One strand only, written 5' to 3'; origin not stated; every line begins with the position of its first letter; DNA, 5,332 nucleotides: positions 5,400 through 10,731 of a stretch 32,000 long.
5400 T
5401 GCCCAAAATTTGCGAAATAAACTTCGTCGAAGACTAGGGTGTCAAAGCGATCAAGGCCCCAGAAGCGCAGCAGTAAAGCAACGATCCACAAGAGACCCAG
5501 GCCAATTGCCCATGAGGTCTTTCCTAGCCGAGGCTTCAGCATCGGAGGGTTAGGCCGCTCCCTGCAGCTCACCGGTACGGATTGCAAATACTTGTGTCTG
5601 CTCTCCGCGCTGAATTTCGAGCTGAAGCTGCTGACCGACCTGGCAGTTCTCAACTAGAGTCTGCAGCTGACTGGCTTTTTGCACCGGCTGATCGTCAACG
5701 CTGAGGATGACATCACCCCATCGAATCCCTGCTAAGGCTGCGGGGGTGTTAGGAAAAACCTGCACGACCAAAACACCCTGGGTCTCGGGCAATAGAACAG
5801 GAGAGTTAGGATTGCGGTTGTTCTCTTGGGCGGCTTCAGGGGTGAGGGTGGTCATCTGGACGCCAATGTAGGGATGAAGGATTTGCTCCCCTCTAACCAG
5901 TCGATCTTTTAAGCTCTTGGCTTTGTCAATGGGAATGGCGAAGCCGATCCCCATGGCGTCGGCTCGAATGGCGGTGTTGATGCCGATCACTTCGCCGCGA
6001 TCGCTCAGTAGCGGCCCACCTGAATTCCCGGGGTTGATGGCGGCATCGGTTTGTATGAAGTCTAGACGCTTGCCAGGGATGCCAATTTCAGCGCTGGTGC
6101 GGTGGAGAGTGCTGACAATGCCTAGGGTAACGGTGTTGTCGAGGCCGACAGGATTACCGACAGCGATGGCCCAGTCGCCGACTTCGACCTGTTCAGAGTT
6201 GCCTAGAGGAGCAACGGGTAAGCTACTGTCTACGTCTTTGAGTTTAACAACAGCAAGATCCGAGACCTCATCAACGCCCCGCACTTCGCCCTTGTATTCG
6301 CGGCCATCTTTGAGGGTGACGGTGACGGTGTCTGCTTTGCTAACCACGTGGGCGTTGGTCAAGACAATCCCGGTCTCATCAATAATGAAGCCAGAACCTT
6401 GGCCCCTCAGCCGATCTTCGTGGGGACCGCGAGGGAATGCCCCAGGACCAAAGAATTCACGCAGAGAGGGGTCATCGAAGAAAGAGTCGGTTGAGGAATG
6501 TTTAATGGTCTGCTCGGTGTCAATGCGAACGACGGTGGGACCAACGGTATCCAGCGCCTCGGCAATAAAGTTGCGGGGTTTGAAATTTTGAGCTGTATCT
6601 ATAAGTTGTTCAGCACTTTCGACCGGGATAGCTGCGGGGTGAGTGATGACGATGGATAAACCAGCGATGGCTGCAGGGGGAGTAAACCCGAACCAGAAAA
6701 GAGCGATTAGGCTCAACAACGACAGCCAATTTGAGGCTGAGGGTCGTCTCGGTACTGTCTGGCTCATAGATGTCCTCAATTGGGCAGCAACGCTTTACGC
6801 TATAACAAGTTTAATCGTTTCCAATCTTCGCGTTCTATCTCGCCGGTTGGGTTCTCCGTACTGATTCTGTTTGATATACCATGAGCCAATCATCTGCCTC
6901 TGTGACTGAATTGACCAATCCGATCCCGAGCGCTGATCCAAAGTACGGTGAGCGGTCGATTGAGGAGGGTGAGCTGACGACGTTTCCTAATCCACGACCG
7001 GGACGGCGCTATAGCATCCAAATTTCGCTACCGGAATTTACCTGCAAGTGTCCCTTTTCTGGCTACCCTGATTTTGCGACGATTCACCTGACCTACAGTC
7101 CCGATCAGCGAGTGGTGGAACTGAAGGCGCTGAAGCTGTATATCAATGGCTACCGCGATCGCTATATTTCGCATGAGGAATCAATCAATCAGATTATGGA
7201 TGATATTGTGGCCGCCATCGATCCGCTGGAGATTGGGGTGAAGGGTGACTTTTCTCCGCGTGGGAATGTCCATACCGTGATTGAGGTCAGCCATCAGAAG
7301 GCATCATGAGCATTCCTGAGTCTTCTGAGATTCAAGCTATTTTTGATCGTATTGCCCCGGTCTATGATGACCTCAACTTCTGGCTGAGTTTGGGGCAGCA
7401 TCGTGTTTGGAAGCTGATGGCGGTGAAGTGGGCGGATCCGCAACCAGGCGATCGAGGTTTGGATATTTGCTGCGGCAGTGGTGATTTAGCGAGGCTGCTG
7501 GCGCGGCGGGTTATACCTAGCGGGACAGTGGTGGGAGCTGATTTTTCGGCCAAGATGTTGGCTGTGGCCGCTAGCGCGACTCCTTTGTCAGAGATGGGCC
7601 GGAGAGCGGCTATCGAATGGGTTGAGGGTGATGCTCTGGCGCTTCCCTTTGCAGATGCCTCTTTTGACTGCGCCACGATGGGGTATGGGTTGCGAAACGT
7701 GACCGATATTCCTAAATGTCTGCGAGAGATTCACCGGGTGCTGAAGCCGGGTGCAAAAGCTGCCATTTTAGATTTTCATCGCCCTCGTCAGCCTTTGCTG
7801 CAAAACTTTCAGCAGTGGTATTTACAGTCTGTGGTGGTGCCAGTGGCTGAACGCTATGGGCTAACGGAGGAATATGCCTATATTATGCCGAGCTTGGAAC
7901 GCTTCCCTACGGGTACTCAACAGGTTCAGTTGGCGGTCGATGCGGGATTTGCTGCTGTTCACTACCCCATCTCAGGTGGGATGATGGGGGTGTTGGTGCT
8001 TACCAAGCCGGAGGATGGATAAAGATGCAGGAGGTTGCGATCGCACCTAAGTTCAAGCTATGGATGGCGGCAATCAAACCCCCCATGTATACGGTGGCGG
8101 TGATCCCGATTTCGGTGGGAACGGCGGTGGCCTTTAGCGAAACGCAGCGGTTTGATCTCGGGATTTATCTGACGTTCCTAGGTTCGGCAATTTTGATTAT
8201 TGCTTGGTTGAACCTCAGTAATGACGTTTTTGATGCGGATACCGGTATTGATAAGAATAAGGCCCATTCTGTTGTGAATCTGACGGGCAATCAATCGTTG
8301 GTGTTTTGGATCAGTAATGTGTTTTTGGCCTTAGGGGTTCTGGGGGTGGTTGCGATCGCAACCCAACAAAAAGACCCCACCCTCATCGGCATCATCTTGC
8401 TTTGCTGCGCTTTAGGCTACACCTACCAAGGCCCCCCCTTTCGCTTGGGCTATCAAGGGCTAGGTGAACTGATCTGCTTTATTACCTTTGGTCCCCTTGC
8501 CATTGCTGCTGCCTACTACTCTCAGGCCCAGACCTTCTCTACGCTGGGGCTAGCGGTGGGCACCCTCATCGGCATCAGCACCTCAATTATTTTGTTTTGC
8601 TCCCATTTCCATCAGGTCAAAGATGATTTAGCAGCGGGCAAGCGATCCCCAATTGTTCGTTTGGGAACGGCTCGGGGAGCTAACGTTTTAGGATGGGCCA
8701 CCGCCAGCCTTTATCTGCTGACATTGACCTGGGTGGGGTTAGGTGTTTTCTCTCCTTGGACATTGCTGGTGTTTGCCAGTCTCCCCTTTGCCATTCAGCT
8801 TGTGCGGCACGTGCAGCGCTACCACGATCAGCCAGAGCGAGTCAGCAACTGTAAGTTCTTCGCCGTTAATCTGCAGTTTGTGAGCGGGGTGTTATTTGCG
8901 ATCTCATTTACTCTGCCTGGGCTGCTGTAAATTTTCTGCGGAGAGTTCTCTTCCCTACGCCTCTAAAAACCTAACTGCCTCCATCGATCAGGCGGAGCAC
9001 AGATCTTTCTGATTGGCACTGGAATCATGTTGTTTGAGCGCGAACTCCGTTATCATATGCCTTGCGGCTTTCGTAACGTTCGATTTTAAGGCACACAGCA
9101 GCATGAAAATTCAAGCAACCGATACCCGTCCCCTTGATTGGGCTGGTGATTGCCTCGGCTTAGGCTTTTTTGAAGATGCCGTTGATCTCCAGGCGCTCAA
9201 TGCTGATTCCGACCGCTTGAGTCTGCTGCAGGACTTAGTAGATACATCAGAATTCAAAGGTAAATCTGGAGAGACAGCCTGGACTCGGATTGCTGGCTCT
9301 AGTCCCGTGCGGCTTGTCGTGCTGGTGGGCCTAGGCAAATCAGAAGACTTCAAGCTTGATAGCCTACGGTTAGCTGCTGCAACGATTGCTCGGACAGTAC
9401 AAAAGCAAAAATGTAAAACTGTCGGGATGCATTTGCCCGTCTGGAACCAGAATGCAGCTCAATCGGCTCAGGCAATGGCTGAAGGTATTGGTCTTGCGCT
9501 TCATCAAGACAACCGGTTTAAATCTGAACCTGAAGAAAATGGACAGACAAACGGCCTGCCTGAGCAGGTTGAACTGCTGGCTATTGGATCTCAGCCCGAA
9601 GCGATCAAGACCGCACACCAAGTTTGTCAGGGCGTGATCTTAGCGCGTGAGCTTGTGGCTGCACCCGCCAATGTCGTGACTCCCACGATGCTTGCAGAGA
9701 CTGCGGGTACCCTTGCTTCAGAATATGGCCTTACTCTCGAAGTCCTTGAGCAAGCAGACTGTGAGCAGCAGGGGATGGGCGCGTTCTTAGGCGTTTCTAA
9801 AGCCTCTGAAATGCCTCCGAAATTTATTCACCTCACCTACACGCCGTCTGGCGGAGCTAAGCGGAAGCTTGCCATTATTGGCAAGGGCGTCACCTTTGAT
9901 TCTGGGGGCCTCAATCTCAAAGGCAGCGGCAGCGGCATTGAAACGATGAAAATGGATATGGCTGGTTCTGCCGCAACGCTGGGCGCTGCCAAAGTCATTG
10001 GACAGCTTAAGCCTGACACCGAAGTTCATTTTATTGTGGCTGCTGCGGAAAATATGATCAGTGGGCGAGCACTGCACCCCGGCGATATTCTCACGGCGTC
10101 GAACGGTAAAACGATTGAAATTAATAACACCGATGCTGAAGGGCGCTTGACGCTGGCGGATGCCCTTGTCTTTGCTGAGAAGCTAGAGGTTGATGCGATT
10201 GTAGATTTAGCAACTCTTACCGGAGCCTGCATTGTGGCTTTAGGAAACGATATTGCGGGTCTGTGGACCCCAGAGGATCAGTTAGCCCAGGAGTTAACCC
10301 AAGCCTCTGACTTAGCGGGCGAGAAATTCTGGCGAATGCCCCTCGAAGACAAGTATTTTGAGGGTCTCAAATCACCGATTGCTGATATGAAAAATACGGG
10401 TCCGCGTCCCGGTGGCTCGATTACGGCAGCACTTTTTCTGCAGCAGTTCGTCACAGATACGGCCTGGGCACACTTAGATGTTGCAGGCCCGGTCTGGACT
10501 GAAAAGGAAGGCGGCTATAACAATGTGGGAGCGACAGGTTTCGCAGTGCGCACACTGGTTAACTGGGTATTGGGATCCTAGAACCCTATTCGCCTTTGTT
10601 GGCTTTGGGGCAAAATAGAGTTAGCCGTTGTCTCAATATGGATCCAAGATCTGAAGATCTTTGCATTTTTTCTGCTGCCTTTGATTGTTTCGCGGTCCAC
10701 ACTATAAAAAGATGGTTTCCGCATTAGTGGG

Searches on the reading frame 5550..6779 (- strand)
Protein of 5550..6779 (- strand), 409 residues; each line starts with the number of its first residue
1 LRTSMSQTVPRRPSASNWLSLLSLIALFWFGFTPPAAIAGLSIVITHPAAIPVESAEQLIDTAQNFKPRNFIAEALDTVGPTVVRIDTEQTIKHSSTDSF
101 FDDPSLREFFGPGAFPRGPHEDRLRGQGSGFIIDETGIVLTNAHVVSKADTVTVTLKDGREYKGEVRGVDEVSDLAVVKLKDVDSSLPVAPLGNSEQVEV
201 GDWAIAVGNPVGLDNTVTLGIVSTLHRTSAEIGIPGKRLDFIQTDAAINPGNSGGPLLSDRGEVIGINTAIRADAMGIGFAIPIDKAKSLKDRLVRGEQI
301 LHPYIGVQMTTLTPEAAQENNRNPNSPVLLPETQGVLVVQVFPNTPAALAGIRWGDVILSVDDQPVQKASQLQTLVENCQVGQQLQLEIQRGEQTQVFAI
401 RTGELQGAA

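Call 51: search_protein_families(library=pfam, proteins=[window:5550-6779:-], max_evalue=0.0001)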
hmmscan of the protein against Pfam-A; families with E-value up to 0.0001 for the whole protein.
window:5550-6779:- (409 aa): 5 families
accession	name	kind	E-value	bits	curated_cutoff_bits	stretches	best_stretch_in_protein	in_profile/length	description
PF13365.12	Trypsin_2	-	1.9e-35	123.2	27.6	1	128-267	1-144/144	Trypsin-like peptidase domain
PF00089.32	Trypsin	-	1.1e-21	78.1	20.6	1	129-288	28-217/220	Trypsin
PF13180.12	PDZ_2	-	1.9e-17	63.7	27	1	303-400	1-78/80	PDZ domain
PF17820.7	PDZ_6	-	2.5e-10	40.4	27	1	338-391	2-54/54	PDZ domain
PF00595.29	PDZ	-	2.4e-08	34.7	23.2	1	333-390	24-81/81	PDZ domain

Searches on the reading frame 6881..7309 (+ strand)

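Call 51: search_protein_families(library=pfam, proteins=[window:6881-7309:+], max_evalue=0.0001)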
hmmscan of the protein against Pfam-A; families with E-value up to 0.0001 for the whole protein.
window:6881-7309:+ (142 aa): 1 family
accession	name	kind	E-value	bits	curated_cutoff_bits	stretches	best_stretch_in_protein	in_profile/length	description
PF14489.11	QueF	-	4.8e-33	113.7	27.3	1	63-141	1-79/81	QueF-like protein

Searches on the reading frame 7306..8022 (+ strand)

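Call 51: search_protein_families(library=pfam, proteins=[window:7306-8022:+], max_evalue=0.0001)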
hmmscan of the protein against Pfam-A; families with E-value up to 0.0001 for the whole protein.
window:7306-8022:+ (238 aa): 6 families
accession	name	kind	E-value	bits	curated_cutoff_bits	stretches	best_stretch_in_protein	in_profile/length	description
PF01209.24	Ubie_methyltran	-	3.2e-53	180.9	20.1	1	6-225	6-224/233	ubiE/COQ5 methyltransferase family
PF08241.18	Methyltransf_11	-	1.5e-22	80.4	21.2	1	52-153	1-94/95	Methyltransferase domain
PF13649.12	Methyltransf_25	-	2.3e-21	76.7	27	1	52-149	2-96/97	Methyltransferase domain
PF13847.12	Methyltransf_31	-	3.5e-17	62.9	27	1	48-160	4-114/145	Methyltransferase domain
PF08242.18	Methyltransf_12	-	2.2e-13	51.2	30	1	52-151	1-97/98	Methyltransferase domain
PF13489.12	Methyltransf_23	-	3.2e-13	50.2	27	1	45-174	20-135/164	Methyltransferase domain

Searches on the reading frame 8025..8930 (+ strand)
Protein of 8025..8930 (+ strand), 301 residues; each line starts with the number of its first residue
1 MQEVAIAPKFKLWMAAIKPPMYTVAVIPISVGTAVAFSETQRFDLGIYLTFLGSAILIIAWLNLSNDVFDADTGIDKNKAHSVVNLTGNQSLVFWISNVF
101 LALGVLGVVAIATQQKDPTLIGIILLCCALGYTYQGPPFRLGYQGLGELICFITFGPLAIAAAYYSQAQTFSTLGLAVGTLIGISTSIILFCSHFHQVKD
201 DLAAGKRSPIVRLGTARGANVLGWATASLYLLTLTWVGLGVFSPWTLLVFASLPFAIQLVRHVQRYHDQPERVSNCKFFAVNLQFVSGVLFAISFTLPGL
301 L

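Call 51: search_protein_families(library=pfam, proteins=[window:8025-8930:+], max_evalue=0.0001)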
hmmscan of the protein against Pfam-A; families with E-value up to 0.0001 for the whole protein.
window:8025-8930:+ (301 aa): 1 family
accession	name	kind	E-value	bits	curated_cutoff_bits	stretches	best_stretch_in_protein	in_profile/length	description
PF01040.23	UbiA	-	3e-31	109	34.2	1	26-280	2-247/250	UbiA prenyltransferase family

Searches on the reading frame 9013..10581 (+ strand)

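Call 51: search_protein_families(library=pfam, proteins=[window:9013-10581:+], max_evalue=0.0001)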
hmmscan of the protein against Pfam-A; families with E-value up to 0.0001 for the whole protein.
window:9013-10581:+ (522 aa): 2 families
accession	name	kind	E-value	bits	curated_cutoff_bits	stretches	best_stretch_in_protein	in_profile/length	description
PF00883.26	Peptidase_M17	-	8.3e-122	406.8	25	1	210-516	2-310/310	Cytosol aminopeptidase family, catalytic domain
PF02789.23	Peptidase_M17_N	-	2.7e-27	95.7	23.4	1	51-172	3-128/129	Cytosol aminopeptidase family, N-terminal domain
